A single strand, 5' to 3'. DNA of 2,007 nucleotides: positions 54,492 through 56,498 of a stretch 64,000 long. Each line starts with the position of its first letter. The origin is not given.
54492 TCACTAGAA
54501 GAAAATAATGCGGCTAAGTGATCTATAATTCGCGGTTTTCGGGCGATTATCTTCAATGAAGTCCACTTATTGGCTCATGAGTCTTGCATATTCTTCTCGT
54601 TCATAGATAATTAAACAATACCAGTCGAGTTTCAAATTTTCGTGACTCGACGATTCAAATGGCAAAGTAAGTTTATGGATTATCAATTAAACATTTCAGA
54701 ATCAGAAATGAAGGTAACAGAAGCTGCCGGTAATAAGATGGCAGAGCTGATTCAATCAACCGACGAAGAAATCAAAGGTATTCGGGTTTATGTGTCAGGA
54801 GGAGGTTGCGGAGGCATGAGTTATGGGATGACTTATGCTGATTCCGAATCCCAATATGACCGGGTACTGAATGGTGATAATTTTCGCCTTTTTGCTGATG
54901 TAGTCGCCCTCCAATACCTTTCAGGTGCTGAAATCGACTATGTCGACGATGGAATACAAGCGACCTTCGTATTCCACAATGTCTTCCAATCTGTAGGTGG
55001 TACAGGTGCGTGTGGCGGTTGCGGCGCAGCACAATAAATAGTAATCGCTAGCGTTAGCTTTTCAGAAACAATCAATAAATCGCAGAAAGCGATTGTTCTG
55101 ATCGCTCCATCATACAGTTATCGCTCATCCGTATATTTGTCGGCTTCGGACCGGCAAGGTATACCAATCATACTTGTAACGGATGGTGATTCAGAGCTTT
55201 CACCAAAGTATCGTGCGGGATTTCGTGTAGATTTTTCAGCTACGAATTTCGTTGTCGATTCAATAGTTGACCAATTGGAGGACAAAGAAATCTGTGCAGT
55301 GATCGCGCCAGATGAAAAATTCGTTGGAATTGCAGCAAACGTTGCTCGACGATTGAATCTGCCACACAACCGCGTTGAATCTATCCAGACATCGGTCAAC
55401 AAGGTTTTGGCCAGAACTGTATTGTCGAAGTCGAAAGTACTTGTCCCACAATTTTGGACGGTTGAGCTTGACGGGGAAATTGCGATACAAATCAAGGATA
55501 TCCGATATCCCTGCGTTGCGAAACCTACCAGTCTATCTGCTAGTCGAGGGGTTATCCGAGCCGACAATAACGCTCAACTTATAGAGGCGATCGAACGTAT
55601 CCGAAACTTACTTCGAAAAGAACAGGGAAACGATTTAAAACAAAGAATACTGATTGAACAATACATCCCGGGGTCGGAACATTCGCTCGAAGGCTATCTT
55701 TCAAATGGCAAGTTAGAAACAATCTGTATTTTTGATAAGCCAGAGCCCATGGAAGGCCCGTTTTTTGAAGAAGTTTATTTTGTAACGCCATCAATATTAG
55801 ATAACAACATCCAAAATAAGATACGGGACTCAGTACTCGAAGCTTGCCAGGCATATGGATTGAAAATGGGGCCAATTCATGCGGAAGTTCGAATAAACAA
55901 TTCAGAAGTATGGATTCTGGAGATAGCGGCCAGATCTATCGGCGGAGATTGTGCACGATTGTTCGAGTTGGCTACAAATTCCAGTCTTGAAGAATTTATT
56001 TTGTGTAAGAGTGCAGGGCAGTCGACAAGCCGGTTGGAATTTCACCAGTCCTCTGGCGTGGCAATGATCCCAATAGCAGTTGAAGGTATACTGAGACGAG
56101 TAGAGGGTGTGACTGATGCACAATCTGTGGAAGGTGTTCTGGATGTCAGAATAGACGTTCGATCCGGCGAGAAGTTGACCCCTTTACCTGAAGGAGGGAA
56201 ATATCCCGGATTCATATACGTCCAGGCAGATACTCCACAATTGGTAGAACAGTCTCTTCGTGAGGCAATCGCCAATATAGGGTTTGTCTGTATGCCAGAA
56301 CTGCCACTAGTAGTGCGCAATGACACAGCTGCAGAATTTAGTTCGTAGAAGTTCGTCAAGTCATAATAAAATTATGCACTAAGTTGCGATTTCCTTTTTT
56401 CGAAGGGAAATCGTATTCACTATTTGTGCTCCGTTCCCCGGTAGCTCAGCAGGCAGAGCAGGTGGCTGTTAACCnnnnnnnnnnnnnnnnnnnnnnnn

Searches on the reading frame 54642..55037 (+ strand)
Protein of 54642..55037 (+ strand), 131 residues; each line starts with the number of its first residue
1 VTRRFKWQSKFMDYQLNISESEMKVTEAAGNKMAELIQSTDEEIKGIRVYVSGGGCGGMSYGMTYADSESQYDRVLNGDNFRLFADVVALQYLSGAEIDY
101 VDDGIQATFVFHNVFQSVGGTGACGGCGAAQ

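Call 8: search_protein_families(library=pfam, proteins=[window:54642-55037:+], max_evalue=0.01)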
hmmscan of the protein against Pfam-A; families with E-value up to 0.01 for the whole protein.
window:54642-55037:+ (131 aa): 1 family
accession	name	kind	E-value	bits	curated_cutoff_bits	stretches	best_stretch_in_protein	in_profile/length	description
PF01521.26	Fe-S_biosyn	-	6.4e-12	46.1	26.3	1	22-113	2-99/110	Iron-sulphur cluster biosynthesis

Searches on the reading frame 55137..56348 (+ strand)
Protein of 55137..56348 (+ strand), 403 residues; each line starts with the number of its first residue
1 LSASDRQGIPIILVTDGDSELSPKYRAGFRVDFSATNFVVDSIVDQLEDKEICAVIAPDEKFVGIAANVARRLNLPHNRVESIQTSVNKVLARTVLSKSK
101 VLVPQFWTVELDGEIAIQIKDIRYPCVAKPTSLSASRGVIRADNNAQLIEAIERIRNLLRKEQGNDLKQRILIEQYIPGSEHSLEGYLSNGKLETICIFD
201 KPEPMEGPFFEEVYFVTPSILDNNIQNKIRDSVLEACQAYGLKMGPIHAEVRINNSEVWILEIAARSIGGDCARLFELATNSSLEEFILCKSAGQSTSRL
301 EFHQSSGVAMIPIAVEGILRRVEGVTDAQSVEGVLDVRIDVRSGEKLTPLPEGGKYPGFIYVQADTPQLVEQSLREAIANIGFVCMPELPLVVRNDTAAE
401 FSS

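Call 8: search_protein_families(library=pfam, proteins=[window:55137-56348:+], max_evalue=0.01)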
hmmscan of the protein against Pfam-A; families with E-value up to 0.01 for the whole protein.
window:55137-56348:+ (403 aa): 8 families
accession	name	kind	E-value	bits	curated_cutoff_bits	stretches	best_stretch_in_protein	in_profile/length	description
PF13535.11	ATP-grasp_4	-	3.8e-32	111.6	27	1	122-273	1-158/160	ATP-grasp domain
PF18603.7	LAL_C2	-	1.1e-14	54.9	29.4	1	310-384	2-76/78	L-amino acid ligase C-terminal domain 2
PF01071.24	GARS_A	-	9.1e-08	32.6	27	1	88-189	2-101/194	Phosphoribosylglycinamide synthetase, ATP-grasp (A) domain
PF02222.28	ATP-grasp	-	5e-05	23.5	27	1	96-266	3-162/179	ATP-grasp domain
PF07478.18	Dala_Dala_lig_C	-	0.00016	21.7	24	1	118-196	31-99/204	D-ala D-ala ligase C-terminus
PF02655.19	ATP-grasp_3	-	0.00091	19.8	23.2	1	88-267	3-157/160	ATP-grasp domain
PF18130.6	ATPgrasp_N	-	0.0028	18.6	27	1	3-77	3-81/81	ATP-grasp N-terminal domain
PF02786.22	CPSase_L_D2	-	0.0028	17.6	19.8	1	111-266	26-179/211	Carbamoyl-phosphate synthase L chain, ATP binding domain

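Call 13: find_encoding_contigs(protein=window:55137-56348:+, flank=10000, max_places=10)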
Protein window:55137-56348:+ (403 aa): no gene with exactly this product is on record in the collection.

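Call 14: find_related_loci(query=window:55137-56348:+, collection=genome_contigs, flank=10000)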
Query window:55137-56348:+ (403 aa) in genome_contigs; peptide patterns used: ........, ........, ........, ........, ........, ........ (x = any residue, [..] = any of these).
112 stretches matched a pattern; 75 encode a relative of the query (tblastn E <= 1e-3); 75 distinct loci.
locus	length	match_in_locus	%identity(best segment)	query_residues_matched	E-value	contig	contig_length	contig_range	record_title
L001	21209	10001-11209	82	1-403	0e+0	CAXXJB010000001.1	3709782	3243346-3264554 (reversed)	MAG: Arenicellales bacterium isolate 685ef447-847a-4ca7-9a6d-cc7c06fcaba6 genome assembly, contig: contig_1, whole genom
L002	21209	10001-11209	81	1-403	0e+0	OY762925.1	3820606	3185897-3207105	MAG: Arenicellales bacterium isolate fc57fc85-6992-497f-ba80-5e9215e941df genome assembly, chromosome: 1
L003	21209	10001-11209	83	1-403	0e+0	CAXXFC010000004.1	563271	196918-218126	MAG: Arenicellales bacterium isolate 9a01abd2-b5de-4981-b0ad-ec789211487c genome assembly, contig: contig_4, whole genom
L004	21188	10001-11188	59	1-395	1e-155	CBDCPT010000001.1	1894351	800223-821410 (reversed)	MAG: Arenicellales bacterium isolate fadde0ce-b209-473f-868c-ec93306c25c8 genome assembly, contig: contig_1, whole genom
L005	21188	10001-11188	59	1-395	2e-155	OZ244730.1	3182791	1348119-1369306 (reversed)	MAG: Arenicellales bacterium isolate 47a2fcf5-af63-40bb-846f-e483aacbb5bc genome assembly, chromosome: 1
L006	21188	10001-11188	58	1-395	1e-155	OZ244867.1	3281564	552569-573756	MAG: Arenicellales bacterium isolate fc3f0915-ecf4-4811-8bf2-63c63896915f genome assembly, chromosome: 1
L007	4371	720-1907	58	1-395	2e-159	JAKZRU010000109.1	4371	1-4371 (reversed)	MAG: Gammaproteobacteria bacterium isolate Langseth_MAG_00015 Langseth_MAG_00015_000000000109, whole genome shotgun sequ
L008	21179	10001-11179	53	1-393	8e-139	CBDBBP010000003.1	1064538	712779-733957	MAG: Arenicellales bacterium isolate 30f20f54-89b0-4b51-9158-1170f9f4a376 genome assembly, contig: contig_3, whole genom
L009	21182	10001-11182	53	1-394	2e-137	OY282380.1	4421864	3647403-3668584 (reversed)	MAG: Arenicellales bacterium genome assembly, chromosome: 1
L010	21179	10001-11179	49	1-393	8e-129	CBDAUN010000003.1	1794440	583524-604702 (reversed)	MAG: Arenicellales bacterium isolate 4b1a9172-e6ad-4a24-baea-051ab58f0616 genome assembly, contig: contig_3, whole genom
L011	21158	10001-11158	43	4-389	1e-104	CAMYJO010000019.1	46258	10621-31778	MAG: uncultured Gammaproteobacteria bacterium isolate ES_Gamma_034 genome assembly, contig: scaffold_454, whole genome s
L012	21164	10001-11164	43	1-387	2e-104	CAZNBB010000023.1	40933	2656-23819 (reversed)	MAG TPA_asm: uncultured Gammaproteobacteria bacterium isolate binchicken_co129_755 genome assembly, contig: NODE_2364_le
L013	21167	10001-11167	42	1-387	2e-97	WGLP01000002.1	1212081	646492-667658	MAG: Gammaproteobacteria bacterium isolate RI_92 c_000000006199, whole genome shotgun sequence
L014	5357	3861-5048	40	1-395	2e-95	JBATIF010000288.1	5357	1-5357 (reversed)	MAG: Gammaproteobacteria bacterium isolate MFD10279_ilm_asm_bin30 k127_324869, whole genome shotgun sequence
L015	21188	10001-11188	58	1-395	2e-153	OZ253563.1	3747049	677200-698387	MAG: Arenicellales bacterium isolate d7a5d0b4-cbae-4db0-9a13-9ca8b385098f genome assembly, chromosome: 1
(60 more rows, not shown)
